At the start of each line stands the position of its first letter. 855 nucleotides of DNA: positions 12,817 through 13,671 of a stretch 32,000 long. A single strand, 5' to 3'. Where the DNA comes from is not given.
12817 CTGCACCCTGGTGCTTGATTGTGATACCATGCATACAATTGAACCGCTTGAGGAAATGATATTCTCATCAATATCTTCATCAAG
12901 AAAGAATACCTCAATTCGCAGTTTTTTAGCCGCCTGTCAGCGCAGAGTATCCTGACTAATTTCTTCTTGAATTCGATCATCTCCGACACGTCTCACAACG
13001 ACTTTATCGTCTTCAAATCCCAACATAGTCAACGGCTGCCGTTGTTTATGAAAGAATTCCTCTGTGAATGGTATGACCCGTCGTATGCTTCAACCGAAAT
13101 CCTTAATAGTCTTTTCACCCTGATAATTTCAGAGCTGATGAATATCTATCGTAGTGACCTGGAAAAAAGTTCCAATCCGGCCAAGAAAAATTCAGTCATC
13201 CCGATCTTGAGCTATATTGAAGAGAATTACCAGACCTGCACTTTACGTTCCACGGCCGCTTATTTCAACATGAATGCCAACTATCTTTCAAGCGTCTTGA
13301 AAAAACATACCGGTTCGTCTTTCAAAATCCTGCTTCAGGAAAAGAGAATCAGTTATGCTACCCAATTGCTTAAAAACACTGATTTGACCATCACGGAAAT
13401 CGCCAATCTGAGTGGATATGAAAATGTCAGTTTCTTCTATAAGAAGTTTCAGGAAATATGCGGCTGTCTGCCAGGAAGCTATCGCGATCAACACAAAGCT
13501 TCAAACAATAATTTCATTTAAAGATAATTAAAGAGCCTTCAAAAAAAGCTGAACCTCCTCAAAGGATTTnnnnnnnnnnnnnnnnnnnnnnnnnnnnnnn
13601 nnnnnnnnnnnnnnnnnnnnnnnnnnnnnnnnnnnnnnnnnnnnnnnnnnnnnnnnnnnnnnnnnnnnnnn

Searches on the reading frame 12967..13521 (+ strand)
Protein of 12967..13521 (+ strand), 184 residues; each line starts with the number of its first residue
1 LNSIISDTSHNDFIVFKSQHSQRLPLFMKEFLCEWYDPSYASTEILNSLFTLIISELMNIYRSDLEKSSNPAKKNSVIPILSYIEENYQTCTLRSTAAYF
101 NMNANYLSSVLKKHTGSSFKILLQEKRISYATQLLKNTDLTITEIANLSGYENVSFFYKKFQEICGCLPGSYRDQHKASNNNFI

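Call 21: search_protein_families(library=pfam, proteins=[window:12967-13521:+], max_evalue=0.00001)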
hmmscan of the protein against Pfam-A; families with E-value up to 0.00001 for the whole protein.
window:12967-13521:+ (184 aa): 2 families
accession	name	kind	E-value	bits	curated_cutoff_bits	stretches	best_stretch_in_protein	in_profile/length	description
PF12833.13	HTH_18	-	1.7e-19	70.3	33.6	1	97-174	2-79/80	Helix-turn-helix domain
PF00165.29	HTH_AraC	-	3.3e-10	40.3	26.6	1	135-173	1-41/42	Bacterial regulatory helix-turn-helix proteins, AraC family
